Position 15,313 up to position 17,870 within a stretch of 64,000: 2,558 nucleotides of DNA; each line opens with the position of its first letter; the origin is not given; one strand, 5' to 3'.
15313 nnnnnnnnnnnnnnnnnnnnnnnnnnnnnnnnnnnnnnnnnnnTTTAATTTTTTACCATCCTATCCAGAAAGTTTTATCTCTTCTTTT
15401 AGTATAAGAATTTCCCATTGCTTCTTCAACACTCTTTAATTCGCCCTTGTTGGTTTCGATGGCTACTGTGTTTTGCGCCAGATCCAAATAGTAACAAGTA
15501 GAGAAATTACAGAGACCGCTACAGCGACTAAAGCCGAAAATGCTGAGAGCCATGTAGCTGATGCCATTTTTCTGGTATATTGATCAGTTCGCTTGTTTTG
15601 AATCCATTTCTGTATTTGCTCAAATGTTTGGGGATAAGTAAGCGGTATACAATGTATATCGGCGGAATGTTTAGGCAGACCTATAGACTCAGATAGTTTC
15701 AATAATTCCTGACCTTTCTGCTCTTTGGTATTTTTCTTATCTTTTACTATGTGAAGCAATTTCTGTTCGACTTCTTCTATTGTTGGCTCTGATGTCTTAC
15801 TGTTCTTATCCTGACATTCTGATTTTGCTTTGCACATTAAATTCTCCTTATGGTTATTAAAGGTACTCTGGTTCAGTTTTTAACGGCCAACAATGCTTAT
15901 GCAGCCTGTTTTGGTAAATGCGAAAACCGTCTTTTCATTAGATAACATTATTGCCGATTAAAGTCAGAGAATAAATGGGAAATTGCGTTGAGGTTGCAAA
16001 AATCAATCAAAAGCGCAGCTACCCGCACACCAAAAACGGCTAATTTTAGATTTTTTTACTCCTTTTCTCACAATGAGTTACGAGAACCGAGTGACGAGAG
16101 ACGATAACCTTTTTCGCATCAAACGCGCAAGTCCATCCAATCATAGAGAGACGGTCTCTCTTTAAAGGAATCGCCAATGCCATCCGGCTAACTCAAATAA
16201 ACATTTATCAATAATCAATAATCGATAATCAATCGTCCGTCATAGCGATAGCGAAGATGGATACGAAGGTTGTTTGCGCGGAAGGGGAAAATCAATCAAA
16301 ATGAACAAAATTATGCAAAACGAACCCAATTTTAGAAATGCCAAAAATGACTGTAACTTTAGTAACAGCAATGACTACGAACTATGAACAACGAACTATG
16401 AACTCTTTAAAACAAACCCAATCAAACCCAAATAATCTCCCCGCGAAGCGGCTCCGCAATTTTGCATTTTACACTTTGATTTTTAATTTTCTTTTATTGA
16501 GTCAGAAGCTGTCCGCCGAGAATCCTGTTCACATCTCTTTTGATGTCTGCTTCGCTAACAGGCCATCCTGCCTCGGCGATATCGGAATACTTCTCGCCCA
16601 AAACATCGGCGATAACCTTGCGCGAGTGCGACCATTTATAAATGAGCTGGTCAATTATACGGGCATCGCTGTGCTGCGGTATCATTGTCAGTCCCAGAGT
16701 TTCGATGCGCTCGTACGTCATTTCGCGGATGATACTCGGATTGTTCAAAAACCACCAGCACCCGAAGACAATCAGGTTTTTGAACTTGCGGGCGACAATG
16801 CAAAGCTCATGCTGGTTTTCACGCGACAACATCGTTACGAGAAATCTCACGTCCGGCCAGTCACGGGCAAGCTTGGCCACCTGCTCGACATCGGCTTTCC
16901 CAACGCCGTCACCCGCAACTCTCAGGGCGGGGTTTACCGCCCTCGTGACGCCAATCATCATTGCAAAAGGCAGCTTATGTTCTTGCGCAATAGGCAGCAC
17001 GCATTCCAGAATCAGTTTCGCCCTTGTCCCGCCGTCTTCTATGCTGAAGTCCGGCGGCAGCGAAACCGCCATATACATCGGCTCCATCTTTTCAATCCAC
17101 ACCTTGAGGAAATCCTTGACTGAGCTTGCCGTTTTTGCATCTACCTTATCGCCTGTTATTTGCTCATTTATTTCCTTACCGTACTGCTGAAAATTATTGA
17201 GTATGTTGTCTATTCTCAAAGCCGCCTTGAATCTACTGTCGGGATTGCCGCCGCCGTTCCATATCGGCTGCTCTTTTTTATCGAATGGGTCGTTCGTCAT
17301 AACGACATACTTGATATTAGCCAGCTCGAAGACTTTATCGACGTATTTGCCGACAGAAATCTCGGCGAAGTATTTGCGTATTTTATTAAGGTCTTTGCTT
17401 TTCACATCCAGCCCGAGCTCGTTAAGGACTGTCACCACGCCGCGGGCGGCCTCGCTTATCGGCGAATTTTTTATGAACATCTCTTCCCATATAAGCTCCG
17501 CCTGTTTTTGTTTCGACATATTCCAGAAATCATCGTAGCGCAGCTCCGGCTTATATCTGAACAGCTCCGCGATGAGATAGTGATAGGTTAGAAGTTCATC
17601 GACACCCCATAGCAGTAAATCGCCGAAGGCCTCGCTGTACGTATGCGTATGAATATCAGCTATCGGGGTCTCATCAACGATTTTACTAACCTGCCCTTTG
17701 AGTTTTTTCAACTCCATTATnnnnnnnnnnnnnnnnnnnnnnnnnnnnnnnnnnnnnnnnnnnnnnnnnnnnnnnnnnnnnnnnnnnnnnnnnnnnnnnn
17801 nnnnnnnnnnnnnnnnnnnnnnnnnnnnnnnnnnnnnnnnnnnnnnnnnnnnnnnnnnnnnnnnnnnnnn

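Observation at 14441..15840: AT-rich two-gene cassette (membrane-anchored protein + RadC-like JAB protein) splitting a repeat mosaic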

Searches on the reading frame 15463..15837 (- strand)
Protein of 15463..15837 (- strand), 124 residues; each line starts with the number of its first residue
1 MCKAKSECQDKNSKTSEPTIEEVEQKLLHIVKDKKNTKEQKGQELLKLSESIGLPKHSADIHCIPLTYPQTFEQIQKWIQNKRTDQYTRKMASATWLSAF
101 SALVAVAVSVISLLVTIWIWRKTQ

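Call 3: search_protein_families(library=pfam, proteins=[window:15463-15837:-], max_evalue=10)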
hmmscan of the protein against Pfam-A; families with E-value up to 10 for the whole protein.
window:15463-15837:- (124 aa): 7 families
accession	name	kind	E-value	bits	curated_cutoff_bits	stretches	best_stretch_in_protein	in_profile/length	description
PF02990.21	EMP70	-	0.013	14.6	27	1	20-118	131-217/517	Endomembrane protein 70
PF06691.16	DUF1189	-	0.02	14.9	28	1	15-119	77-179/244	Protein of unknown function (DUF1189)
PF02520.22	ANIS5_cation-bd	-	0.047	14.2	29.3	1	19-51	61-93/109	SXP/RAL-2 family protein Ani s 5-like, metal-binding domain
PF01830.25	Peptidase_C7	-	0.056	13.9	27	1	19-46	135-163/166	Peptidase C7 family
PF04675.19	DNA_ligase_A_N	-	0.062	13.9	24.6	1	10-47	103-139/174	DNA ligase N terminus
PF20237.3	DUF6594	-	0.093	13.1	30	1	60-119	129-192/238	Family of unknown function (DUF6594)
PF11712.13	Vma12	-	0.17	12.3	25.5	1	34-122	12-97/137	Endoplasmic reticulum-based factor for assembly of V-ATPase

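Call 4: search_protein_families(library=ncbifam, proteins=[window:15463-15837:-], max_evalue=10)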
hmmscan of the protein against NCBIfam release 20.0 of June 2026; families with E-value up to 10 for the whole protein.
window:15463-15837:- (124 aa): 2 families
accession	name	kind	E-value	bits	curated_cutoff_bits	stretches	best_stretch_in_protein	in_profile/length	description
NF003024.0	PRK03893.1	subfamily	0.047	12.5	604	1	88-122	142-176/497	sialate:H+ symport family MFS transporter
NF008865.0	PRK11898.1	equivalog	0.065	12.4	219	1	53-95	93-134/284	prephenate dehydratase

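Call 5: search_protein_families(library=padloc, proteins=[window:15463-15837:-], max_evalue=10)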
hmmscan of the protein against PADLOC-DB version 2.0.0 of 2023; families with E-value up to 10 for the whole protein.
window:15463-15837:- (124 aa): 0 families

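Call 6: search_protein_families(library=phrogs, proteins=[window:15463-15837:-], max_evalue=10)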
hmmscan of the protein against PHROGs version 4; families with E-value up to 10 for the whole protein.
window:15463-15837:- (124 aa): 0 families

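Call 10: find_homologous_proteins(query=window:15463-15837:-, max_evalue=0.01)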
Query window:15463-15837:- (124 aa): 7 proteins with E <= 0.01 among 17 candidates.
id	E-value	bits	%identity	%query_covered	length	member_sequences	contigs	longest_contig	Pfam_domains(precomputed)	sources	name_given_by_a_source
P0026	8.3e-75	266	100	100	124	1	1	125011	-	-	-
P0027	1.1e-59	218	81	99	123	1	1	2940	-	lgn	-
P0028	1.2e-56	208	80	99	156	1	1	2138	-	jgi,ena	-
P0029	2.1e-55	204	78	99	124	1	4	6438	-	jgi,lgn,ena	-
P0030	6.0e-54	199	81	85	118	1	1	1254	-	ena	-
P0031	1.0e-50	189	73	99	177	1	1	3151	-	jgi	jgi:hypothetical protein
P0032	1.2e-35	140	58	100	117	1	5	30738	-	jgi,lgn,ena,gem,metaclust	metaclust:\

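Call 26: find_encoding_contigs(protein=P0032, flank=5000, max_places=5)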
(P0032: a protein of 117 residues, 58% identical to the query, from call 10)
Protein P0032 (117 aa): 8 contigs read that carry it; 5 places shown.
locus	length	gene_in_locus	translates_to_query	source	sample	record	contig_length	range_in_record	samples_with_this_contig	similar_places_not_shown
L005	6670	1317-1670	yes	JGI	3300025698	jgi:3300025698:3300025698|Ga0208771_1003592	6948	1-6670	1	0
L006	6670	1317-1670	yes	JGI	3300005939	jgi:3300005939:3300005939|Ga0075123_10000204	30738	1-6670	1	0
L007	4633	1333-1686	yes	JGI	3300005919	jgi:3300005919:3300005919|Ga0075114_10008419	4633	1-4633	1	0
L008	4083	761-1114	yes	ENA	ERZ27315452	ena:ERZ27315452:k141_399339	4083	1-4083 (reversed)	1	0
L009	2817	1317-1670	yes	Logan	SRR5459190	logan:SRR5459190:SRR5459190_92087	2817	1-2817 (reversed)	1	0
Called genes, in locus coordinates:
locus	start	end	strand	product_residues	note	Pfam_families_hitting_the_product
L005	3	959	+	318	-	?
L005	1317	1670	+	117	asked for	-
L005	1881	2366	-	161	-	-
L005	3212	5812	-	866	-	PF03781:FGE-sulfatase, PF13088:BNR_2, PF02012:BNR (faint)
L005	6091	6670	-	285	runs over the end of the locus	?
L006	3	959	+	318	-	?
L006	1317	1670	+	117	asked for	-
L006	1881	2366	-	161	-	-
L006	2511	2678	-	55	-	-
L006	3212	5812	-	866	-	PF03781:FGE-sulfatase, PF13088:BNR_2, PF02012:BNR (faint)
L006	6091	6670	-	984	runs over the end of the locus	PF11974:bMG3 (faint), PF13715:CarbopepD_reg_2 (faint), PF17210:SdrD_B, PF17802:SpaA (faint), PF22904:NOMO1-like_2nd (faint), PF17210:SdrD_B, PF13620:CarboxypepD_reg (weak), PF24269:DUF7467, +2 more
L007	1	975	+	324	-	?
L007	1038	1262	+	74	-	-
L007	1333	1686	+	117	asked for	-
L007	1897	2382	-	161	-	-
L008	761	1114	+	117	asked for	-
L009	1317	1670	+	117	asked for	-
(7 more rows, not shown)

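Call 27: find_encoding_contigs(protein=P0029, flank=5000, max_places=4)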
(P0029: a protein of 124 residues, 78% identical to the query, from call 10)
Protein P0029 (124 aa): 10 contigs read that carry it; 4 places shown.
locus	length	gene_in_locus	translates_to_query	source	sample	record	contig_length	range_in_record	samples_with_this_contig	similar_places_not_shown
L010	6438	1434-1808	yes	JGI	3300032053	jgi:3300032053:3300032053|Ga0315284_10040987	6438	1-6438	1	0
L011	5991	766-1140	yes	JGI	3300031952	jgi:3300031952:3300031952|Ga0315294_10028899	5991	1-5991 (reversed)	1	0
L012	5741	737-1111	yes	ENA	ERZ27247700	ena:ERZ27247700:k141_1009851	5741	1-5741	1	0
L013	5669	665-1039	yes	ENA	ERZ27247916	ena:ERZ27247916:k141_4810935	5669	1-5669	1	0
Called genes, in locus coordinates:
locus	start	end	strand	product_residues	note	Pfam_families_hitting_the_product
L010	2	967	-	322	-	?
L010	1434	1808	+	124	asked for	-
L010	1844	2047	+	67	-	-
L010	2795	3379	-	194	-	PF22769:DCD, PF00692:dUTPase (weak)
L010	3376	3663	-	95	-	-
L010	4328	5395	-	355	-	PF01791:DeoC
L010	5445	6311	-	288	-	PF02775:TPP_enzyme_C, PF12367:PFO_beta_C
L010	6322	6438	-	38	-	?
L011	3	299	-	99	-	?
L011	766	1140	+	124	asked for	-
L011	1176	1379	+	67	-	-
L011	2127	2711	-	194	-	PF22769:DCD, PF00692:dUTPase (weak)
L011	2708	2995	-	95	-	-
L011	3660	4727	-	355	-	PF01791:DeoC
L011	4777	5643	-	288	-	PF02775:TPP_enzyme_C, PF12367:PFO_beta_C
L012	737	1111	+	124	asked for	-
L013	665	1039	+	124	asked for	-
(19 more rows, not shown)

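Call 35: find_encoding_contigs(protein=P0027, flank=4000, max_places=3)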
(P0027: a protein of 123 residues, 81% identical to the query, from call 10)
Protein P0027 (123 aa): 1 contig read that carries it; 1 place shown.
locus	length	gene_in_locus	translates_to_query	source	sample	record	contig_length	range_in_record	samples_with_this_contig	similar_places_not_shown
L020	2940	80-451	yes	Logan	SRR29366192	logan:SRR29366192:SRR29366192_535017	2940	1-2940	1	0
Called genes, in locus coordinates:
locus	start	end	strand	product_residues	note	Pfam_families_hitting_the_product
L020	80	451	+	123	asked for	-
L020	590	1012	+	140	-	-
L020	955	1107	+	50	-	-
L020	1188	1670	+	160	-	-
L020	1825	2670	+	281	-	-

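Call 36: find_encoding_contigs(protein=P0031, flank=4000, max_places=3)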
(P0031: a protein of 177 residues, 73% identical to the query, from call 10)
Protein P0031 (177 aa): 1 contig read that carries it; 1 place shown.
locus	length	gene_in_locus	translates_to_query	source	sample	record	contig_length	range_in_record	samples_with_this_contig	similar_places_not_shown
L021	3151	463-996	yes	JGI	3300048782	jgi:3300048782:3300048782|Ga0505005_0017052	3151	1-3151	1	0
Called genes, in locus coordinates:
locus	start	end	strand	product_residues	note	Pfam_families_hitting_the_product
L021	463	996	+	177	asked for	-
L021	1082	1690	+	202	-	-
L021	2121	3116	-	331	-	PF00158:Sigma54_activat, PF14532:Sigma54_activ_2, PF07724:AAA_2 (faint), PF07728:AAA_5 (weak), PF25601:AAA_lid_14, PF02954:HTH_8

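Call 57: search_protein_families(library=pfam, proteins=[L020:1188-1670:+, L020:1825-2670:+], max_evalue=0.01)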
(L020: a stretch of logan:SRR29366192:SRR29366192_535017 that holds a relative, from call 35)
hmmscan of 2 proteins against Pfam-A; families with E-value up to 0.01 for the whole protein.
L020:1188-1670:+ (160 aa): 0 families

L020:1825-2670:+ (281 aa): 0 families

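Call 58: search_protein_families(library=padloc, proteins=[L020:1188-1670:+, L020:1825-2670:+], max_evalue=0.01)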
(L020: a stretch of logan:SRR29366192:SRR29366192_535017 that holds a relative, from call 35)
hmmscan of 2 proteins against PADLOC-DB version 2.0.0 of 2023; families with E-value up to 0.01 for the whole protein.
L020:1188-1670:+ (160 aa): 0 families

L020:1825-2670:+ (281 aa): 0 families

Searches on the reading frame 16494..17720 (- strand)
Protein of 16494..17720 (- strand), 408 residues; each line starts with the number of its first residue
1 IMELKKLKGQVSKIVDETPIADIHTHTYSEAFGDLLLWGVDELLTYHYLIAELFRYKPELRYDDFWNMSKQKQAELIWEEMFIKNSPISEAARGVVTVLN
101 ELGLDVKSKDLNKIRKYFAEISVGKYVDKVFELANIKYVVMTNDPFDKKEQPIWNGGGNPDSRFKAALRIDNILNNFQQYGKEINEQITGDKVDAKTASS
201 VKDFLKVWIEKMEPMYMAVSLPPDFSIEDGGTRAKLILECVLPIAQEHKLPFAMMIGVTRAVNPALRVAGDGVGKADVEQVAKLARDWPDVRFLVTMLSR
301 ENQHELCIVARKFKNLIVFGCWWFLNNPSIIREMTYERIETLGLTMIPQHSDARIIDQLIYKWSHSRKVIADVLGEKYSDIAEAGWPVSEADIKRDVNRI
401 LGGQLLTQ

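Call 67: find_related_loci(query=window:16494-17720:-, collection=genome_contigs, flank=7000)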
Query window:16494-17720:- (408 aa) in genome_contigs; peptide patterns used: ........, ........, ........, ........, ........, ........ (x = any residue, [..] = any of these).
25 stretches matched a pattern; 12 encode a relative of the query (tblastn E <= 1e-3); 12 distinct loci.
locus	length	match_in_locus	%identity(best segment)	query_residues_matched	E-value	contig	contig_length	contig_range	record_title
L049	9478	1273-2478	79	2-400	0e+0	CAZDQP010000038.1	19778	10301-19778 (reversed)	MAG TPA_asm: uncultured Pirellulales bacterium isolate SRP323688_co1_236 genome assembly, contig: NODE_4557_length_19778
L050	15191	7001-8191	54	7-402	2e-150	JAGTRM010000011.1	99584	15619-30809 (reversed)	MAG: Proteobacteria bacterium isolate CTSoil_114 scaffold_64, whole genome shotgun sequence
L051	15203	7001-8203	53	7-405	2e-147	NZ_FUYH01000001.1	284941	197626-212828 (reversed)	Caloramator quimbayensis strain USBA 833, whole genome shotgun sequence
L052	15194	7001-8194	50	7-403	4e-139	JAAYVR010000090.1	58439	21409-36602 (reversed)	MAG: Verrucomicrobia bacterium isolate AS27yjCOA_75 58757_AS27, whole genome shotgun sequence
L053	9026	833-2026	50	7-403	2e-137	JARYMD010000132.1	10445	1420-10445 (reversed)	MAG: Verrucomicrobiota bacterium isolate A05DMB-I-23 NODE_132_length_10445_cov_3.380208, whole genome shotgun sequence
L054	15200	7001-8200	48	5-403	9e-132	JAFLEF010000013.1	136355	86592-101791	MAG: Verrucomicrobia bacterium isolate UWPOB_VERRUCO2 gnl_X_LHIKMICD_13, whole genome shotgun sequence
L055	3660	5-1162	49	22-405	3e-131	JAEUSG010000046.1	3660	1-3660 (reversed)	MAG: Fibrobacteres bacterium isolate new MAG-297 k141_1228453, whole genome shotgun sequence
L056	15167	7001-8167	38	5-402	1e-86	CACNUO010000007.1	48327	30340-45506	MAG: uncultured Alphaproteobacteria bacterium isolate AG-893-O09 genome assembly, contig: AG-893-O09_NODE_7, whole genom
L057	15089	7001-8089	34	11-397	8e-71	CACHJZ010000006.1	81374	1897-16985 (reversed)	uncultured Pelagibacteraceae bacterium isolate AG-911-N14 genome assembly, contig: AG-911-N14_NODE_6, whole genome shotg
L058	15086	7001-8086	34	11-397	6e-70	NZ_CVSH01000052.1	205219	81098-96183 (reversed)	Candidatus Pelagibacter communis strain SCGC AAA795-E22, whole genome shotgun sequence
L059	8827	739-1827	33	11-397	5e-68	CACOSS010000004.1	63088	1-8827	MAG: uncultured Pelagibacteraceae bacterium isolate AH-324-N05 genome assembly, contig: AH-324-N05_NODE_4, whole genome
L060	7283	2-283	57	309-402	1e-34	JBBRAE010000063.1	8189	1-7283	MAG: Armatimonadota bacterium isolate Co_metawrap_2280 Cmw_2280_k141_18521190_length_8189_cov_10.1750, whole genome shot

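Call 86: search_protein_families(library=pfam, proteins=[window:16494-17720:-], max_evalue=0.00001)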
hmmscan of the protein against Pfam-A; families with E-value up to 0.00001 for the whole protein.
window:16494-17720:- (408 aa): 0 families
